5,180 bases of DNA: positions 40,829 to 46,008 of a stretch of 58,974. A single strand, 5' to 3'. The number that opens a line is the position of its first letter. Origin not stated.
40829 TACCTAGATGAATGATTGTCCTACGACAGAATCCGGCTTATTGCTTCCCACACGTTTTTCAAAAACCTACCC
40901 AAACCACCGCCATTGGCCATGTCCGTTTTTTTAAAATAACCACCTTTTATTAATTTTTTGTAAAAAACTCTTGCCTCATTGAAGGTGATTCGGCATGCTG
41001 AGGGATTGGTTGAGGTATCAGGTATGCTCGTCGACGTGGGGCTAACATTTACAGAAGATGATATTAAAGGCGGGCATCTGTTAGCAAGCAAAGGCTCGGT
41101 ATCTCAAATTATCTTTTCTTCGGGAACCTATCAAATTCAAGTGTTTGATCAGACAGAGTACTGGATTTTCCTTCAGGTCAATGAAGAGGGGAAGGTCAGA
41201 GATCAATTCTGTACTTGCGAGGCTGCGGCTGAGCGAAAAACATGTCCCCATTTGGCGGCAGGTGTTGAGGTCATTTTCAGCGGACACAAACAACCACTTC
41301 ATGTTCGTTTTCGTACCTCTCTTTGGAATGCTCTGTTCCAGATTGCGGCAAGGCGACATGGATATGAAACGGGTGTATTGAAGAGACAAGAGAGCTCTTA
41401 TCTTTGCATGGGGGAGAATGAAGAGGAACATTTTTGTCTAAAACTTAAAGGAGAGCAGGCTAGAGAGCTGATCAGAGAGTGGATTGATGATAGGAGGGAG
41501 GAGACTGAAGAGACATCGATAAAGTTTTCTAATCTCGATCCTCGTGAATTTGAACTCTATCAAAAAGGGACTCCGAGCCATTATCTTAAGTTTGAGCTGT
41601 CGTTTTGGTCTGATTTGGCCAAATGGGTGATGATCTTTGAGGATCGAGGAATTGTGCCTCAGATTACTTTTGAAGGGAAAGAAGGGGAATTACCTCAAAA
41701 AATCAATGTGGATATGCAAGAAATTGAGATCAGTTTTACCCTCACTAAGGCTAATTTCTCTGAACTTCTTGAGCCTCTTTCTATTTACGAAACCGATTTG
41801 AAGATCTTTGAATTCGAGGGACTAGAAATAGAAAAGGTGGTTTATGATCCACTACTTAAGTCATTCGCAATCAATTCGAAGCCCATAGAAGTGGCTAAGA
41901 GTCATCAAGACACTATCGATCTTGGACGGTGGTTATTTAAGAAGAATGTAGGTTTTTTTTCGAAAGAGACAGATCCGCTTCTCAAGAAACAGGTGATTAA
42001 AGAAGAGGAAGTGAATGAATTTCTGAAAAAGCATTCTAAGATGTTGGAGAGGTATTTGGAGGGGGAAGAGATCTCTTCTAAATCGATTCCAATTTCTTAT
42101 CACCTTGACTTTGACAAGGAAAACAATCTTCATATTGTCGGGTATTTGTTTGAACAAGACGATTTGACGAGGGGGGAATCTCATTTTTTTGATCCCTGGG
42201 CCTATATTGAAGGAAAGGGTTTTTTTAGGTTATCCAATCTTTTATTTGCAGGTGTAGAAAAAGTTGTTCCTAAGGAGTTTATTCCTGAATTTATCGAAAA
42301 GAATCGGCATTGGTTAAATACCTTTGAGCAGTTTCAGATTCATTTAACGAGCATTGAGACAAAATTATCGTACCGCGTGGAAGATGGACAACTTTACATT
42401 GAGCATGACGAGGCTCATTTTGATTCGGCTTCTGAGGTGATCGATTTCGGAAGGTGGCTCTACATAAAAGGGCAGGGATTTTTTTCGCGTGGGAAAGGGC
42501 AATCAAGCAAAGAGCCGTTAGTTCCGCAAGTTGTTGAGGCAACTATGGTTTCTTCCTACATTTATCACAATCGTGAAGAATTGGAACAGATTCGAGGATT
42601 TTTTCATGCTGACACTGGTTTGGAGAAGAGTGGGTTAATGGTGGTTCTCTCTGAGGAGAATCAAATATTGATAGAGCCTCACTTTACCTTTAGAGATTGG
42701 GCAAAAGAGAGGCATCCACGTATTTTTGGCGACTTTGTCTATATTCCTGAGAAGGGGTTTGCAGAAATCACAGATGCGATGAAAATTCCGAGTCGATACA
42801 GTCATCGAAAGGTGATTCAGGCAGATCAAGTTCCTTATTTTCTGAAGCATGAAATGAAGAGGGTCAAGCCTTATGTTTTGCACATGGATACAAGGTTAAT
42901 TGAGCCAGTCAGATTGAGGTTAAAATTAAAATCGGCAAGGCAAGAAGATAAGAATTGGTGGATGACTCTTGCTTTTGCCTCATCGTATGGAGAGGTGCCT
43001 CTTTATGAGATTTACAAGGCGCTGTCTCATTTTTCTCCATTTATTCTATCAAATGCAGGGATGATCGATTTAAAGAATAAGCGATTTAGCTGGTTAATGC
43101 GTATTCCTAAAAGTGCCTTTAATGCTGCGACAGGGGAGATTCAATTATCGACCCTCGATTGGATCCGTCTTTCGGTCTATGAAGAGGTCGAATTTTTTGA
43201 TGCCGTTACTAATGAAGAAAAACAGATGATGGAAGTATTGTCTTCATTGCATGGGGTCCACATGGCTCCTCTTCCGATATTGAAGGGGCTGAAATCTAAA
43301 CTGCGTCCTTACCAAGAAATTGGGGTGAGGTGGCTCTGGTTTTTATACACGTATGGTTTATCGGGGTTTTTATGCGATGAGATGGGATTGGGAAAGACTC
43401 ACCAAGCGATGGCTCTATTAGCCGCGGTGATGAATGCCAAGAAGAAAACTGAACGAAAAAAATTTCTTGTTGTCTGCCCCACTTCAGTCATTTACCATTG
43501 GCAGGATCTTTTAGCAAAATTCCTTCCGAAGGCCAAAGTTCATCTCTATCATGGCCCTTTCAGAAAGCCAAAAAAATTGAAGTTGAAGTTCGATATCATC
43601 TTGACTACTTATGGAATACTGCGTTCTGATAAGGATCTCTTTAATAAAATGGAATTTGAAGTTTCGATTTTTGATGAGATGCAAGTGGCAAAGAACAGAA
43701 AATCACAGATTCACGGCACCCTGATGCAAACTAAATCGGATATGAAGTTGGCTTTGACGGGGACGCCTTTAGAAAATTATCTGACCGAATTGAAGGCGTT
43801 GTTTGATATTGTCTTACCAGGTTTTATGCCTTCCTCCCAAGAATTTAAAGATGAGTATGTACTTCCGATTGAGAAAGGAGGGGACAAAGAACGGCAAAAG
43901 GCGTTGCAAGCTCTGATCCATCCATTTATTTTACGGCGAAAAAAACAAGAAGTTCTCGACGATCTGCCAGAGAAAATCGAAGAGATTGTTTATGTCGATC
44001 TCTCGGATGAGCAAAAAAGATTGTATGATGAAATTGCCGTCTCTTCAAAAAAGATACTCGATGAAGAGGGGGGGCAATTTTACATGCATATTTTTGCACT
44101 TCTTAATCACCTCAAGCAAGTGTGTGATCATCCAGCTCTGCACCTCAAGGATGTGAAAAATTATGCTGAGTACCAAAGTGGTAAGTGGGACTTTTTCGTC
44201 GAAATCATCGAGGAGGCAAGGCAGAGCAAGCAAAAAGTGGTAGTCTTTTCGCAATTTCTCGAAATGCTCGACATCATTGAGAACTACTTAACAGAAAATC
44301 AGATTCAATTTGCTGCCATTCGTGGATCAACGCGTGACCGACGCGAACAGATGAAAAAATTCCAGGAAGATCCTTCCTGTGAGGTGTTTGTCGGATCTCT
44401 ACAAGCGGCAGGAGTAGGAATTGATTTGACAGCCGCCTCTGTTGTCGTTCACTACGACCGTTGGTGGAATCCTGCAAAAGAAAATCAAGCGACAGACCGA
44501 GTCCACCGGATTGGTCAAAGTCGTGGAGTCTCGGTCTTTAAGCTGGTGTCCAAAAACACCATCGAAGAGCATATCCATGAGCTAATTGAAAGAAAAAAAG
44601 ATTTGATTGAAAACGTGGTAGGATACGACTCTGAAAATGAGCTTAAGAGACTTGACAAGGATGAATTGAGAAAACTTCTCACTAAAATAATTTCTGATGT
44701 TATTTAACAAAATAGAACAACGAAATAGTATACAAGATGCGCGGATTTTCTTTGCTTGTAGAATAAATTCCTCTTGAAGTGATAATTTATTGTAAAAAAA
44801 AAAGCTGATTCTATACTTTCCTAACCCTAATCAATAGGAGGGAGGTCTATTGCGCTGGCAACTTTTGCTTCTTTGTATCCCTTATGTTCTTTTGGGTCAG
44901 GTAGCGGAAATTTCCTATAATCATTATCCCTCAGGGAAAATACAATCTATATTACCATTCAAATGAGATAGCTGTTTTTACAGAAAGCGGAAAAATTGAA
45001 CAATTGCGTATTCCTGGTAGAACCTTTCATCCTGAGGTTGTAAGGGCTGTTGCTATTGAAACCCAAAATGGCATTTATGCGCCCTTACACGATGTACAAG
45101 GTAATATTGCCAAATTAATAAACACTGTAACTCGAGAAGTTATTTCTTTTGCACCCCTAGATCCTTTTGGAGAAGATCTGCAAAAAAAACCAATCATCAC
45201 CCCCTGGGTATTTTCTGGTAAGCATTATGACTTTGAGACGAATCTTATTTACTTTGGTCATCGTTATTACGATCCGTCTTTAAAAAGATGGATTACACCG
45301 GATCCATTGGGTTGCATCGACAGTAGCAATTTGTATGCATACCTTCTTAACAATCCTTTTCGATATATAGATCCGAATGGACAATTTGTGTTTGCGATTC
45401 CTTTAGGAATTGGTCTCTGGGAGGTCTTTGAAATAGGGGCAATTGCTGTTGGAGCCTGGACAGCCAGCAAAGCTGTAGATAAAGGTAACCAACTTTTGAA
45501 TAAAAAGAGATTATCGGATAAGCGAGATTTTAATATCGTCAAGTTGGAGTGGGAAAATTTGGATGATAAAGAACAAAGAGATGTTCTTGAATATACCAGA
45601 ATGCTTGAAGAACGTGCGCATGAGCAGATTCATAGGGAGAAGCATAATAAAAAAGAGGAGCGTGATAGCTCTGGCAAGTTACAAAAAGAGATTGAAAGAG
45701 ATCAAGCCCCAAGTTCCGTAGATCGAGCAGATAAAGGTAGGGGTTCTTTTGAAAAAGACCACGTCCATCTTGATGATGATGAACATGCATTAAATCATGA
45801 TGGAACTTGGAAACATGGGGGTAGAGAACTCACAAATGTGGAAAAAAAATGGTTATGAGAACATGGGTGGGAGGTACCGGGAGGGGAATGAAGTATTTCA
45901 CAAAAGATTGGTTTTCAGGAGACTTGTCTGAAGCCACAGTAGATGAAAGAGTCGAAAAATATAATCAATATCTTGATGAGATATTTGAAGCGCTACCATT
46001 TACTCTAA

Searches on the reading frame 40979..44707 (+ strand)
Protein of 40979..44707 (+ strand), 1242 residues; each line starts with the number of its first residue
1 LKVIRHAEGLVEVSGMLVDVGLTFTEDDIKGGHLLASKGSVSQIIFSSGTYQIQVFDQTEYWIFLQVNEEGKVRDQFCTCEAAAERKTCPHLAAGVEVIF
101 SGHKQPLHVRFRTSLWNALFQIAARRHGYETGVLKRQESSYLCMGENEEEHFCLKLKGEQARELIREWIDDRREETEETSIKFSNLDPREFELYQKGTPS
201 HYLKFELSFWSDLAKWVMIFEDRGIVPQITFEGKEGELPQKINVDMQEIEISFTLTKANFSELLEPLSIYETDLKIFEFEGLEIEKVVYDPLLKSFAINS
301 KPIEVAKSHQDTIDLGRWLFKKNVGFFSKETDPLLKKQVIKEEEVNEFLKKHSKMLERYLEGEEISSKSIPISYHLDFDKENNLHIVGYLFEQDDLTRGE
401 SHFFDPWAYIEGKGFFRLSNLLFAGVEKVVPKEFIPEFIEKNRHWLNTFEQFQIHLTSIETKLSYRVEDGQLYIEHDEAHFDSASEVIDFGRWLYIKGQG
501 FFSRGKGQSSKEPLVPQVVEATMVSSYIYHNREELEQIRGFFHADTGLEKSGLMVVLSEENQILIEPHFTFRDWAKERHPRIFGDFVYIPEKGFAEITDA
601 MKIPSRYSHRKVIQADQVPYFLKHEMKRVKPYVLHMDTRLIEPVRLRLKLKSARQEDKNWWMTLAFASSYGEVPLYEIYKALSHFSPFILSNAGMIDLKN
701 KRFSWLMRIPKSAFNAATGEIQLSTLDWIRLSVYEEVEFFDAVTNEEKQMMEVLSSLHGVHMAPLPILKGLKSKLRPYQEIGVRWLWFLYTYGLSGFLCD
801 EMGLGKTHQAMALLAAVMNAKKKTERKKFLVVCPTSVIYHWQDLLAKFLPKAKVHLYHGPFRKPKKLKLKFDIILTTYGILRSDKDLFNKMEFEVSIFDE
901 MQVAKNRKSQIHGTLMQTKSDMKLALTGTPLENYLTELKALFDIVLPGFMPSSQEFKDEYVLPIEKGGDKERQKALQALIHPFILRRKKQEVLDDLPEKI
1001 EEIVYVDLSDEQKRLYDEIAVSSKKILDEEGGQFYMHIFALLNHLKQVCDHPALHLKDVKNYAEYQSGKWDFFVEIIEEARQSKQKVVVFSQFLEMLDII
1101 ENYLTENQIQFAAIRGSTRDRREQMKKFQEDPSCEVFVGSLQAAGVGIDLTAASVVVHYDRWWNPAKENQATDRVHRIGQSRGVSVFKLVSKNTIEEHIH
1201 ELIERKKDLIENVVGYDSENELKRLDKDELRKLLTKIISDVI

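Call 14: search_protein_families(library=pfam, proteins=[window:40979-44707:+], max_evalue=0.00001)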
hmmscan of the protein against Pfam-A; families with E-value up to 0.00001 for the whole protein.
window:40979-44707:+ (1242 aa): 4 families
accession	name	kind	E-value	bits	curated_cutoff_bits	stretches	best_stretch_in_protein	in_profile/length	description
PF00176.29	SNF2-rel_dom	-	1.8e-66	224.6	24.9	1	778-1053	1-289/290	SNF2-related domain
PF00271.37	Helicase_C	-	2.1e-21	76.7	23.5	1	1069-1179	2-110/110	Helicase conserved C-terminal domain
PF04851.21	ResIII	-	2.7e-10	40.9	22.5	1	773-930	2-162/164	Type III restriction enzyme, res subunit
PF11496.14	HDA2-3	-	2.3e-07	30.7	27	1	1048-1207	67-239/278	Class II histone deacetylase complex subunits 2 and 3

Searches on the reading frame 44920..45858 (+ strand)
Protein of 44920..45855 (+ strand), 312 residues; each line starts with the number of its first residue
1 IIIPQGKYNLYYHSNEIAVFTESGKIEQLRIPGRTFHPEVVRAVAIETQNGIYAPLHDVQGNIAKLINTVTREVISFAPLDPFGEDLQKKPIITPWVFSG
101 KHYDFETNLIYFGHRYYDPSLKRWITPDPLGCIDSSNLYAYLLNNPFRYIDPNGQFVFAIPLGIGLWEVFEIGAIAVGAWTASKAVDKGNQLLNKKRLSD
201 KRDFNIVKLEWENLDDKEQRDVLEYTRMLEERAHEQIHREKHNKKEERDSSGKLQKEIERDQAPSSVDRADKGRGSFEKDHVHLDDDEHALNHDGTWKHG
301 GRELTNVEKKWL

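Call 14: search_protein_families(library=pfam, proteins=[window:45004-45858:+], max_evalue=0.00001)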
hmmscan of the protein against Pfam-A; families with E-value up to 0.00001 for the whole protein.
window:45004-45858:+ (284 aa): 0 families

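Call 92: search_protein_families(library=pfam, proteins=[window:44920-45855:+], max_evalue=1)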
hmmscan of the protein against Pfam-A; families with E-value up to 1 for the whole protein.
window:44920-45855:+ (312 aa): 1 family
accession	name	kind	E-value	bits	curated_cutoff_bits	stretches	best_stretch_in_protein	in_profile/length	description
PF25023.1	TEN_YD-shell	-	0.04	12.4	50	1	98-128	836-866/909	Teneurin YD-shell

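Call 93: search_protein_families(library=ncbifam, proteins=[window:44920-45855:+], max_evalue=1)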
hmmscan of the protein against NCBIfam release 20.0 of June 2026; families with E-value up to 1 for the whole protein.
window:44920-45855:+ (312 aa): 2 families
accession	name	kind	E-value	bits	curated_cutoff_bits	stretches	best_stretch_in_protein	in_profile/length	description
TIGR03696.1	Rhs_assc_core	domain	1.9e-23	82.7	32.5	1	81-155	2-76/76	RHS repeat-associated core domain-containing protein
NF041261.1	RHS_core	equivalog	2.6e-09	35.5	2000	1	93-154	1200-1260/1261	RHS element core protein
